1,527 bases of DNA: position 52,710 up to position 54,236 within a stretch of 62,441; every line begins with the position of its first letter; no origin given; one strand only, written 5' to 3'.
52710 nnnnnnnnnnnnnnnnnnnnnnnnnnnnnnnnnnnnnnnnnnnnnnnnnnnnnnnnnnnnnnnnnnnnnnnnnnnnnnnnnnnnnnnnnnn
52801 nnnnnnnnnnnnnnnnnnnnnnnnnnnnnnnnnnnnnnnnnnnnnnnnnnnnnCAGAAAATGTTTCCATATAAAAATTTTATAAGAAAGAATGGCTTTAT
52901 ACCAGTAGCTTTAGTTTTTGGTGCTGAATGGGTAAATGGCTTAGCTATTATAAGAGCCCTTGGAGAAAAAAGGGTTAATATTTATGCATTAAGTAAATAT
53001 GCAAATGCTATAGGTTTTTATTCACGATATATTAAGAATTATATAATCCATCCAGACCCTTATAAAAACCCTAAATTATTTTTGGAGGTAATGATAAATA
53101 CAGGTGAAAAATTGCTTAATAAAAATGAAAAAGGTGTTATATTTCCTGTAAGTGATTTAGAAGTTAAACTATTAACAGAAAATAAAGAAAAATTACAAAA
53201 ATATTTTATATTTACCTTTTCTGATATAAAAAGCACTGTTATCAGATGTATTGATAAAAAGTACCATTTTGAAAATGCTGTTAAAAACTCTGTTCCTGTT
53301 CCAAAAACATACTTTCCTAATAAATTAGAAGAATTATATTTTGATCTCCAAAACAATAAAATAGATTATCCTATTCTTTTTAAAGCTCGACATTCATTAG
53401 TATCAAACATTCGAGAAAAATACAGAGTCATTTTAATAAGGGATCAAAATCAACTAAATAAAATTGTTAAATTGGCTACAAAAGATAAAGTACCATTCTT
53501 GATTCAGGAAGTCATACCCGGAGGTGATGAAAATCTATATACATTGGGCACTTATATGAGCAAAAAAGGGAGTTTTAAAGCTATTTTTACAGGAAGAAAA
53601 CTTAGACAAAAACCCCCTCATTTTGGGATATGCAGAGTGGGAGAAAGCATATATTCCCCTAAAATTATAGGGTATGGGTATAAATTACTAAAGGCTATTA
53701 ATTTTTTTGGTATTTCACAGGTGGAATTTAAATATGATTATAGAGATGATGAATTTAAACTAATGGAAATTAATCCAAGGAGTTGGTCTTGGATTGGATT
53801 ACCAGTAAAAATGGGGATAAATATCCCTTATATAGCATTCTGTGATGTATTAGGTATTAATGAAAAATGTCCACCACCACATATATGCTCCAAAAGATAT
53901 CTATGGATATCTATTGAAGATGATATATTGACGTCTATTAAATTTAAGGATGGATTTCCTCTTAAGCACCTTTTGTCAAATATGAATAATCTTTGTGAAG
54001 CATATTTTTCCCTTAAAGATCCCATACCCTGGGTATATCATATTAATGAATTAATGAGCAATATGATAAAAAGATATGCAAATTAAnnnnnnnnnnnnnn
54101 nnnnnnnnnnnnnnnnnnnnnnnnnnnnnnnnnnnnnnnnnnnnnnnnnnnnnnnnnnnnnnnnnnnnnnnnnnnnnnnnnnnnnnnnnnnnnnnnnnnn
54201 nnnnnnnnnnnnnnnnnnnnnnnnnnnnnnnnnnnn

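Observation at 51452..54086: Phosphosulfolactate synthase (ComA) plus histidine phosphatase plus ATP-grasp ligase inside an exopolysaccharide operon: candidate pathway for a sulfolactyl-decorated polysaccharide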

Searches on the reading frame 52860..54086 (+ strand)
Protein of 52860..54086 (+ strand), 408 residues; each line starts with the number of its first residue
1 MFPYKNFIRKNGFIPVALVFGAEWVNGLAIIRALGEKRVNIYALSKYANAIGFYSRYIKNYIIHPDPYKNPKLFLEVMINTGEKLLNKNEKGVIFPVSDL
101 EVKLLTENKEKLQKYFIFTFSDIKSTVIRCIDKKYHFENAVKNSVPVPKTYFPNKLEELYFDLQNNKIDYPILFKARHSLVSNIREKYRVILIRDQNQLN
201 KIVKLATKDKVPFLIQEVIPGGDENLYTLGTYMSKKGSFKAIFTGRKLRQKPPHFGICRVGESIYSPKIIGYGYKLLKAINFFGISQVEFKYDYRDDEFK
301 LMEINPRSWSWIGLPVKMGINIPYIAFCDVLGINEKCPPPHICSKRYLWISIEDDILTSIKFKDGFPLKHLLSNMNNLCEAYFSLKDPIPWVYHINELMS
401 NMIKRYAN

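Call 3: search_protein_families(library=pfam, proteins=[window:52860-54086:+], max_evalue=0.01)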
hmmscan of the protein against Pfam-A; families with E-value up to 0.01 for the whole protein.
window:52860-54086:+ (408 aa): 1 family
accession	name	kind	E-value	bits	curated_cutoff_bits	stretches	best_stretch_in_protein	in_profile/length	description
PF15632.11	ATPgrasp_Ter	-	4e-06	27.1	29.1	1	266-341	46-119/131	ATP-grasp in the biosynthetic pathway with Ter operon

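Call 4: search_protein_families(library=ncbifam, proteins=[window:52860-54086:+], max_evalue=0.01)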
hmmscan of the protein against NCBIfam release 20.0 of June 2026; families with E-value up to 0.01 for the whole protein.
window:52860-54086:+ (408 aa): 6 families
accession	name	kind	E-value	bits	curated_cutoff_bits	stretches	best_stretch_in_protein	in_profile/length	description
NF009406.0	PRK12767.1-5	equivalog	2e-14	53.4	271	1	71-307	52-270/327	carbamoyl phosphate synthase-like protein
NF009402.0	PRK12767.1-1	equivalog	3.8e-14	52.2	218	1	78-326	61-294/329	carbamoyl phosphate synthase-like protein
NF009405.0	PRK12767.1-4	equivalog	3e-10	39.6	390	1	78-307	58-265/320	carbamoyl phosphate synthase-like protein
NF005315.0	PRK06849.1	equivalog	4.4e-10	39.1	406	1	18-399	8-359/389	hypothetical protein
NF009404.0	PRK12767.1-3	equivalog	1.2e-07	31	316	1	85-308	64-284/344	carbamoyl phosphate synthase-like protein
NF009403.0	PRK12767.1-2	equivalog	4.3e-05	22.9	286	1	33-238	7-200/342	carbamoyl phosphate synthase-like protein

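Call 16: find_homologous_proteins(query=window:52860-54086:+, max_evalue=0.00001)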
Query window:52860-54086:+ (408 aa): 1211 proteins with E <= 0.00001 among 3253 candidates; the best 120 are listed.
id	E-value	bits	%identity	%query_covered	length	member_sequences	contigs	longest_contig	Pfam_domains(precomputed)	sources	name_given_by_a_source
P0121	6.9e-277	936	100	100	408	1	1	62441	PF15632.12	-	-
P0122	1.1e-164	566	62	99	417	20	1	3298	-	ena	-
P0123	3.1e-153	529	61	98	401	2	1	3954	-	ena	-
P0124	2.1e-137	477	52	98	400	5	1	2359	-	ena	-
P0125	1.1e-126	441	46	98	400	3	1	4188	-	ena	-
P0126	2.8e-125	437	50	94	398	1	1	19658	PF15632.12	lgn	-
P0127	3.7e-116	407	46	95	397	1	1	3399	PF15632.12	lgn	-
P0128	5.6e-111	389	46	95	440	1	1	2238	-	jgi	jgi:predicted ATP-grasp superfamily ATP-dependent carboligase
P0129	1.2e-110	388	45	99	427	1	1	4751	PF15632.12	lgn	-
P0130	4.6e-107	377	44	94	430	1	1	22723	-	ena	-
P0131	5.1e-107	376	46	99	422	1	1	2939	PF15632.12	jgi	-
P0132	1.0e-105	372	45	95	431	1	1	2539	-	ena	-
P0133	1.0e-105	372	44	99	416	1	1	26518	PF15632.12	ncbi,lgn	-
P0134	1.4e-105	372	45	94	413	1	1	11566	PF15632.12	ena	-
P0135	1.4e-103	365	44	98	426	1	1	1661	PF15632.12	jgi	jgi:D-aspartate ligase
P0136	1.7e-103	365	43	91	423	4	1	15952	PF15632.12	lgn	-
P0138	5.6e-100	353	44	96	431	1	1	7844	PF15632.12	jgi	jgi:D-aspartate ligase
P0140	1.9e-95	338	39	96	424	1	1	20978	PF15632.12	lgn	-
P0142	7.2e-89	317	40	99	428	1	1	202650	-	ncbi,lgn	-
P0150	1.6e-84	302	39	96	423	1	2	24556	PF15632.12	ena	-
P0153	1.3e-83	299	39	94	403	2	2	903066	PF15632.12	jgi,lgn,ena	-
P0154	3.3e-83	298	39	96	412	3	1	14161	PF15632.12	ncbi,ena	-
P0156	1.3e-82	296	38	96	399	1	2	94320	PF15632.12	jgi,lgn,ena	-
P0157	1.7e-82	296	40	93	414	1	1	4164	PF15632.12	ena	-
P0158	5.9e-82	294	39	94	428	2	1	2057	PF15632.12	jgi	-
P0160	5.7e-81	291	38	94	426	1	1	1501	PF15632.12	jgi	jgi:D-aspartate ligase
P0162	2.4e-80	289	38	98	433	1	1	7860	PF15632.12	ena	-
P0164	1.7e-79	286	38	98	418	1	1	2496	PF15632.12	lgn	-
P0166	2.7e-78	282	36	98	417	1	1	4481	PF15632.12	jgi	jgi:predicted ATP-grasp superfamily ATP-dependent carboligase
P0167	3.2e-76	275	37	98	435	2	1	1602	PF15632.12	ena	-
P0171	3.3e-66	242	37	96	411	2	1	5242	PF15632.12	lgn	-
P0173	5.0e-65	238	37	97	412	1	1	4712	PF15632.12,PF02786.23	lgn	-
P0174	9.3e-65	237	36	96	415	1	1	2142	PF15632.12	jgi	jgi:predicted ATP-grasp superfamily ATP-dependent carboligase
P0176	3.0e-64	236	35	94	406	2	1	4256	PF15632.12,PF02786.23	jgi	jgi:predicted ATP-grasp superfamily ATP-dependent carboligase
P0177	2.0e-63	233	34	98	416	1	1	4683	PF15632.12,PF02786.23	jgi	jgi:predicted ATP-grasp superfamily ATP-dependent carboligase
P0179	2.9e-61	226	36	78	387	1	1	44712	PF15632.12,PF02786.23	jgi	jgi:predicted ATP-grasp superfamily ATP-dependent carboligase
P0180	3.6e-61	225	37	83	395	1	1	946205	PF15632.12,PF02786.23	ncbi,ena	-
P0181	5.3e-61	225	35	94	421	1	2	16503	PF15632.12,PF02786.23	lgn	-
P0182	2.9e-60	222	36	94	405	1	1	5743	PF15632.12,PF02786.23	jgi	jgi:predicted ATP-grasp superfamily ATP-dependent carboligase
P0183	1.6e-59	220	36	78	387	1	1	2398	PF15632.12,PF02786.23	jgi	jgi:predicted ATP-grasp superfamily ATP-dependent carboligase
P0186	9.8e-59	217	35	92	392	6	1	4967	PF15632.12,PF02786.23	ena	-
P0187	1.2e-58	217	33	96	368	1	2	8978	PF15632.12,PF02786.23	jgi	jgi:predicted ATP-grasp superfamily ATP-dependent carboligase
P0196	3.5e-57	212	36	82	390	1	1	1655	PF15632.12,PF02786.23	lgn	-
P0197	3.9e-57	212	33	96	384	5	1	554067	PF15632.12,PF02786.23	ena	-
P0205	5.3e-56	208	31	94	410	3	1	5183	PF15632.12,PF02786.23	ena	-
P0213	2.0e-55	207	34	96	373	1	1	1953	PF15632.12,PF02786.23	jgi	jgi:D-aspartate ligase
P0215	2.5e-55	206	32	96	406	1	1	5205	PF15632.12,PF02786.23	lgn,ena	-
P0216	2.7e-55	206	31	96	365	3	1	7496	PF15632.12,PF02786.23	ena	-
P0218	3.1e-55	206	32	96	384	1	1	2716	PF15632.12,PF02786.23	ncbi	-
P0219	3.2e-55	206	32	96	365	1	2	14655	PF15632.12,PF02786.23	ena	-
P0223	6.0e-55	205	34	96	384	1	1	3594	PF15632.12,PF02786.23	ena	-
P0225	1.2e-54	204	32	92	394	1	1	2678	PF15632.12,PF02786.23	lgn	-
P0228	1.3e-54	204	32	95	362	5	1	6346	PF15632.12,PF02786.23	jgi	jgi:D-aspartate ligase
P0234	3.2e-54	203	32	99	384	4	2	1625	PF15632.12,PF02786.23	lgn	-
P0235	3.4e-54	202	32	95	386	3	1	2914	PF15632.12,PF02786.23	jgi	jgi:D-aspartate ligase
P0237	4.1e-54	202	34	82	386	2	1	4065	PF15632.12,PF02786.23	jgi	jgi:D-aspartate ligase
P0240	6.2e-54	202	31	95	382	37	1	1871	PF15632.12,PF02786.23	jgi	-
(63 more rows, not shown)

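Call 17: search_solved_structures(query=window:52860-54086:+, max_evalue=1, show_alignments=2)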
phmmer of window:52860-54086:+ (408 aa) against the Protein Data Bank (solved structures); distinct sequences matched with E-value up to 1: 12.
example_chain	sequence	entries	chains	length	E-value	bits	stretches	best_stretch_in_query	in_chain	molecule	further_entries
7as6_A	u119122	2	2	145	0.032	16.4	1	288-323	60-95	Synaptotagmin-1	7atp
6p5a_A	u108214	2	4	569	0.11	14.6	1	57-278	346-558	Transposable element P transposase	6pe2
10px_1b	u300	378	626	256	0.39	12.8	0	190-239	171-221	30S ribosomal protein S2 | Ribosomal protein S2 | 16S Ribosomal protein S2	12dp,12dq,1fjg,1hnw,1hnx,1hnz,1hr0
1i94_B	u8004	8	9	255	0.4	12.7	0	190-239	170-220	30S RIBOSOMAL PROTEIN S2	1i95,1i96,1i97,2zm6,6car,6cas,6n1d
2e5l_B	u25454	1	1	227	0.8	11.8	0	190-234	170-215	30S ribosomal protein S2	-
6gzq_B2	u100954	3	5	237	0.81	11.7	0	190-235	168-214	30S ribosomal protein S2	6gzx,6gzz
4yhh_B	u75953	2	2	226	0.82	11.7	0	190-234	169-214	30S ribosomal protein S2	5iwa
4x62_B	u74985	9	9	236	0.83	11.7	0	190-235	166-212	30S ribosomal protein S2 | RIBOSOMAL PROTEIN S2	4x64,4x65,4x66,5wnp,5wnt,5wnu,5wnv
2vpq_A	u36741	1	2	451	0.83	11.7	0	275-308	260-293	ACETYL-COA CARBOXYLASE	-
4k0k_B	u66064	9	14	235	0.87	11.6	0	190-235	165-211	30S ribosomal protein S2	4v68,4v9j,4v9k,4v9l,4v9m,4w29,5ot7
4gkj_B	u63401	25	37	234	0.87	11.6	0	190-235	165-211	30S ribosomal protein S2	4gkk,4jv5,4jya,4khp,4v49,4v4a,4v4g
4zer_1b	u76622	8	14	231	0.92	11.6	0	190-235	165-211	30S ribosomal protein S2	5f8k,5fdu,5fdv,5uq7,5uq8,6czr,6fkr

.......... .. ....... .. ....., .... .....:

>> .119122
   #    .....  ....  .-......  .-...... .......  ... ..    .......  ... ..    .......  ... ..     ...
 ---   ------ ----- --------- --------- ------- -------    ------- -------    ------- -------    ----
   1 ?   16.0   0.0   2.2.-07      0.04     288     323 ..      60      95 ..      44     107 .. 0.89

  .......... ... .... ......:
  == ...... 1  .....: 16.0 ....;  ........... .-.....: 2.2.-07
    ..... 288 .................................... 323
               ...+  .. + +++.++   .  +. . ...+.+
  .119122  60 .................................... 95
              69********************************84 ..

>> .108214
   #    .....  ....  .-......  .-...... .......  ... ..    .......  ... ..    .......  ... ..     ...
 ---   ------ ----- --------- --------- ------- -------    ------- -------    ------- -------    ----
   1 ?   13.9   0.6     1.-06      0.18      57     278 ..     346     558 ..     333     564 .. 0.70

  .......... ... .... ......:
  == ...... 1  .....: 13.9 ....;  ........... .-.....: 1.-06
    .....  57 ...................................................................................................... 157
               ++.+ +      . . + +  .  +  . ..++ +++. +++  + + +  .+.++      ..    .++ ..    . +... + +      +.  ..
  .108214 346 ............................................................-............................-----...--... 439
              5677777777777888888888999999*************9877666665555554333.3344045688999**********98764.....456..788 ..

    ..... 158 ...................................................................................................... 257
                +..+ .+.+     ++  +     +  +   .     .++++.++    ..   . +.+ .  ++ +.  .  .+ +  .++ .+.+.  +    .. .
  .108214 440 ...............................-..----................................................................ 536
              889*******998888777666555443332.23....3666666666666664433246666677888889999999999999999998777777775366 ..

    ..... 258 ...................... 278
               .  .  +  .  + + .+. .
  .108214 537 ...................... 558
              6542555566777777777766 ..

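Call 21: find_related_loci(query=A1, collection=genome_contigs, flank=10000)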
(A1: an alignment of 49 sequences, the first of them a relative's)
Query A1 (408 aa) in genome_contigs; peptide patterns used: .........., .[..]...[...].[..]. (x = any residue, [..] = any of these).
242 stretches matched a pattern; 228 encode a relative of the query (tblastn E <= 1e-3); the best 80 are kept; 80 distinct loci.
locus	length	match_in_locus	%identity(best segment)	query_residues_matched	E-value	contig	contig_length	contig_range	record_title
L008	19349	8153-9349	44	1-404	8e-111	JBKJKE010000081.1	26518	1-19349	MAG: Limisphaerales bacterium isolate ant_bin.228 k117_5208291, whole genome shotgun sequence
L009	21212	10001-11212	40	2-405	3e-101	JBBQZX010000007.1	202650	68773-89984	MAG: Chthoniobacterales bacterium isolate Co_metawrap_2259 Cmw_2259_k141_27869913_length_202650_cov_16.9149, whole genom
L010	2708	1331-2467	40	16-396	1e-96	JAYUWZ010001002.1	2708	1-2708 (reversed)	MAG: Verrucomicrobiaceae bacterium isolate GL130_UP_concoct_108_sub GL130_UP_concoct_108_sub_1001, whole genome shotgun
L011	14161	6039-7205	39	16-406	2e-93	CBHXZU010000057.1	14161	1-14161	MAG TPA_asm: uncultured Prosthecobacter sp. isolate ERR14722427_binner13_Refined_15 genome assembly, contig: ERZ27336822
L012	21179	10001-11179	35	15-405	4e-84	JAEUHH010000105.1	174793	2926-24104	MAG: Verrucomicrobiales bacterium isolate new MAG-12 k141_4559113, whole genome shotgun sequence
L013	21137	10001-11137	34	15-402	5e-70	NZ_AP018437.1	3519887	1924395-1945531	Pelolinea submarina strain MO-CFX1 chromosome, complete genome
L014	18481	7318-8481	34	6-402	6e-69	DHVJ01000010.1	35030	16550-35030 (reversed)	MAG TPA_asm: Anaerolineaceae bacterium UBA5211 UBA5211_contig_1091, whole genome shotgun sequence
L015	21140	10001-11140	33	15-398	2e-64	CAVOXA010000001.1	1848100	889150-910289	MAG: uncultured Chloroflexia bacterium isolate MFD09964.bin.2.208 genome assembly, contig: contig_11159, whole genome sh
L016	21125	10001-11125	33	15-393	2e-63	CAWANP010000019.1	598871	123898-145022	MAG: uncultured Chloroflexia bacterium isolate MFD03804.bin.1.93 genome assembly, contig: contig_8090, whole genome shot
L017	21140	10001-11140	31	6-390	1e-62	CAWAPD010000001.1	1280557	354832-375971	MAG: uncultured Actinomycetes bacterium isolate MFD04492.bin.1.108 genome assembly, contig: contig_12996, whole genome s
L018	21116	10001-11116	32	15-392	1e-62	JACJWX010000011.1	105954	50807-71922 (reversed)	MAG: Actinomycetota bacterium isolate HK-STAS-ACTI-20 HK-STAS-ACTI-20_11, whole genome shotgun sequence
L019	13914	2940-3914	34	17-348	8e-63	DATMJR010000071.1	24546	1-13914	MAG TPA_asm: Miltoncostaeaceae bacterium isolate SMAG_U13575 k141_15766, whole genome shotgun sequence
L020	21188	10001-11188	32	6-408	5e-62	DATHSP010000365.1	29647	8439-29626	MAG TPA_asm: Thermoleophilia bacterium isolate SMAG_U16054 k141_40709, whole genome shotgun sequence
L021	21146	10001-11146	31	1-390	1e-61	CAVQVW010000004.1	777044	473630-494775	MAG: uncultured Thermoleophilia bacterium isolate MFD09964.bin.1.34 genome assembly, contig: contig_25912, whole genome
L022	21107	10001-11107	33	14-390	1e-61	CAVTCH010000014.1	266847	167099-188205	MAG: uncultured Actinomycetes bacterium isolate MFD01188.bin.1.141 genome assembly, contig: contig_56214, whole genome s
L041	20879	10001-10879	35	15-332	4e-55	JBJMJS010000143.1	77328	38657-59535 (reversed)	MAG: Gaiellaceae bacterium isolate H3_18_all_fractions_metab_conc_30_69_22 k255_6396497, whole genome shotgun sequence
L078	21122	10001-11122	30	26-405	7e-49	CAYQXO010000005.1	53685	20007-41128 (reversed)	MAG TPA_asm: uncultured Balneolaceae bacterium isolate SRP195330_co1_167 genome assembly, contig: NODE_210_length_53685_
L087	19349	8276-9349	29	26-390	9e-46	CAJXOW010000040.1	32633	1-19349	MAG TPA_asm: uncultured Balneolaceae bacterium isolate SRR6201613_bin.7_MetaBAT_v2.12.1_MAG genome assembly, contig: NOD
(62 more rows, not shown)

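Call 25: find_encoding_contigs(protein=P0130, flank=10000, max_places=2)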
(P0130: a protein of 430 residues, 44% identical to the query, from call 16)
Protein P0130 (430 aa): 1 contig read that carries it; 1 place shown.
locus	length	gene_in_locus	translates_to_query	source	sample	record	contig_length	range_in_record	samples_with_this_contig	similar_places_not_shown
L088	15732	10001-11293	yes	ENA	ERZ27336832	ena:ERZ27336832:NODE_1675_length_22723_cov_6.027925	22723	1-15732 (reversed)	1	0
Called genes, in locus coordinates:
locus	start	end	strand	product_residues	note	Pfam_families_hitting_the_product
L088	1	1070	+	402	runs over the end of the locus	PF02563:Poly_export, PF10531:SLBB (weak), PF22461:SLBB_2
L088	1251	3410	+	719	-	PF01656:CbiA (faint), PF10609:ParA, PF13614:AAA_31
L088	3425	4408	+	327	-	PF13506:Glyco_transf_21 (faint), PF00535:Glycos_transf_2, PF10111:Glyco_tranf_2_2, PF13641:Glyco_tranf_2_3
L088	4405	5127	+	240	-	PF13489:Methyltransf_23 (weak), PF08241:Methyltransf_11, PF13649:Methyltransf_25, PF13847:Methyltransf_31 (faint), PF20922:Anamorsin_N (faint)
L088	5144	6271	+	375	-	PF13439:Glyco_transf_4, PF13477:Glyco_trans_4_2 (weak), PF13579:Glyco_trans_4_4, PF20706:GT4-conflict, PF00534:Glycos_transf_1, PF13692:Glyco_trans_1_4, PF13524:Glyco_trans_1_2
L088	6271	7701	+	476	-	PF04932:Wzy_C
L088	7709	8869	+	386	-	PF00535:Glycos_transf_2, PF10111:Glyco_tranf_2_2 (weak), PF13641:Glyco_tranf_2_3, PF13704:Glyco_tranf_2_4, PF13632:Glyco_trans_2_3 (weak)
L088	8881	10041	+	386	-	PF13480:Acetyltransf_6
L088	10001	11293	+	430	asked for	-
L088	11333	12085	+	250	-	PF02679:ComA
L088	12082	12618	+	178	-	PF00300:His_Phos_1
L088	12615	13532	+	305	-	PF01522:Polysacc_deac_1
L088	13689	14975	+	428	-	PF03446:NAD_binding_2, PF03721:UDPG_MGDP_dh_N, PF00984:UDPG_MGDP_dh, PF03720:UDPG_MGDP_dh_C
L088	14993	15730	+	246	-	?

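Call 26: find_encoding_contigs(protein=P0142, flank=10000, max_places=2)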
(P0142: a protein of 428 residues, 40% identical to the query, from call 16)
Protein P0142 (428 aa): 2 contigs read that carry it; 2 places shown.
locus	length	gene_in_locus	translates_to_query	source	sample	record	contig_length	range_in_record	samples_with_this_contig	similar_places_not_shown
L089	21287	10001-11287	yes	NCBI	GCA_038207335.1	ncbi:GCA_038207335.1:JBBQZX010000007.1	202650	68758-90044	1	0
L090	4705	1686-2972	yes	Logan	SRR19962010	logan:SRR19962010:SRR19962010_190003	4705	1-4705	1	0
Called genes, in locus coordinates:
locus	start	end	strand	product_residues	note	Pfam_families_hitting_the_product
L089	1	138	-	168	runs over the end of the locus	-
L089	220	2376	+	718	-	PF17191:RecG_wedge, PF00270:DEAD, PF04851:ResIII, PF00271:Helicase_C, PF19833:RecG_dom3_C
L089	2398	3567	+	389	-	PF00089:Trypsin, PF13365:Trypsin_2, PF00595:PDZ (weak), PF13180:PDZ_2, PF17820:PDZ_6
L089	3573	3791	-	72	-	-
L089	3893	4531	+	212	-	PF04127:DFP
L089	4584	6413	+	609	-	PF08439:Peptidase_M3_N, PF01432:Peptidase_M3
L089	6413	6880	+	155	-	PF14559:TPR_19 (faint), PF07719:TPR_2 (faint)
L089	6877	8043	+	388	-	PF00144:Beta-lactamase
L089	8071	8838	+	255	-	PF00106:adh_short, PF01370:Epimerase (weak), PF08659:KR, PF23441:SDR, PF13561:adh_short_C2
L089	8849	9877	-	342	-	PF01522:Polysacc_deac_1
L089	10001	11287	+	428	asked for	-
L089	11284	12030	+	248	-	PF02679:ComA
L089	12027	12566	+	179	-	PF00300:His_Phos_1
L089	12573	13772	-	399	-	PF01966:HD, PF13286:HD_assoc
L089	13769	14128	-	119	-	-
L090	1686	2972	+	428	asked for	-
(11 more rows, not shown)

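Call 29: find_related_loci(query=A1, collection=metagenome_contigs, flank=10000)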
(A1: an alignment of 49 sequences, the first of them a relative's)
Query A1 (408 aa) in metagenome_contigs; peptide patterns used: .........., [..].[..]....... (x = any residue, [..] = any of these).
600 stretches matched a pattern (row limit reached: there are more); 531 encode a relative of the query (tblastn E <= 1e-3); the best 80 are kept; 80 distinct loci.
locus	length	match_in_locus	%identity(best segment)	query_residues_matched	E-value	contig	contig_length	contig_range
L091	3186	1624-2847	100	1-408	0e+0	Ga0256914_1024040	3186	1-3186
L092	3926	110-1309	62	1-403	2e-173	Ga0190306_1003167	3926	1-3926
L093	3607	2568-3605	61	1-349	4e-148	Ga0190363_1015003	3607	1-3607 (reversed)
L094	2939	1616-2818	46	4-405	6e-119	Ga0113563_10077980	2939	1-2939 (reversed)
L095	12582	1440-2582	39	16-398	2e-95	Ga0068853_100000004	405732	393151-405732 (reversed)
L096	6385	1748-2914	39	15-404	3e-93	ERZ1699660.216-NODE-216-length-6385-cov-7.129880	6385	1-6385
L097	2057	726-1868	39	9-390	9e-93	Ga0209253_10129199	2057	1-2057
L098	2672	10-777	44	144-401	2e-76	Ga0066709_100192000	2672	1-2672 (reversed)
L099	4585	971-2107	34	15-402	2e-70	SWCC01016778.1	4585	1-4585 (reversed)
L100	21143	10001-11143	39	16-398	2e-95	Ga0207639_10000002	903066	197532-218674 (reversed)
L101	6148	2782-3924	34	5-390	2e-67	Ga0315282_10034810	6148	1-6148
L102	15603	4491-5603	35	14-390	3e-67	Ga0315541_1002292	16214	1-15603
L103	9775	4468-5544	33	16-404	6e-66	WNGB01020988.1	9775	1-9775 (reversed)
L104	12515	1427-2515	31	11-404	6e-66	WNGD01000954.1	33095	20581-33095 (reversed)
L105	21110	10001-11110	36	17-393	4e-67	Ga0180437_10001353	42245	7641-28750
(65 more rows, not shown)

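Call 30: predict_structure(alignment_id=A1)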
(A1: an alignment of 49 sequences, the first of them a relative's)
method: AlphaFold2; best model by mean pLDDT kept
length: 408 residues; sequences in the alignment: 49
mean_pLDDT: 95.3   pTM: 0.93
mean pLDDT of the five models: 95.3, 94.9, 94.5, 94.4, 92.5
residues with pLDDT >= 90: 375; 70-90: 27; 50-70: 6; < 50: 0
segments of 3 or more residues with pLDDT < 50: none
pLDDT, mean of each block of 10 residues (from residue 1): 95 98 98 98 98 98 96 98 98 97 95 97 89 96 98 98 97 92 83 97 96 96 97 95 97 95 97 97 97 98 96 96 97 77 87 97 97 96 98 95 91
secondary structure, 60 per line:
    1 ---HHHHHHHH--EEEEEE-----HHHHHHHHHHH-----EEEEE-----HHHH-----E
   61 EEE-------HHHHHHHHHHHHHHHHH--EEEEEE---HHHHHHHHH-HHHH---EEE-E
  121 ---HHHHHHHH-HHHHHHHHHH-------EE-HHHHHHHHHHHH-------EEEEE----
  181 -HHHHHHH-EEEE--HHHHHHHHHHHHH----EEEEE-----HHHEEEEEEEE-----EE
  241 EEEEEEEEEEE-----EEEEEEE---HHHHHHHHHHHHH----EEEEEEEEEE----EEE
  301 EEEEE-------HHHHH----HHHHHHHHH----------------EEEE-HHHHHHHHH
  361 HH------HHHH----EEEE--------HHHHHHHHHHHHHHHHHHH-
elements in order: H4-11 E14-19 H25-35 E41-45 H51-54 E60-63 H71-87 E90-95 H99-107 H109-112 E116-118 H124-131 H133-142 H153-164 E172-176 H182-188 E190-193 H196-208 E213-217 E226-233 E239-251 E257-263 H267-279 E284-293 E298-305 H313-317 H322-330 E347-350 H352-362 H369-372 E377-380 H389-407
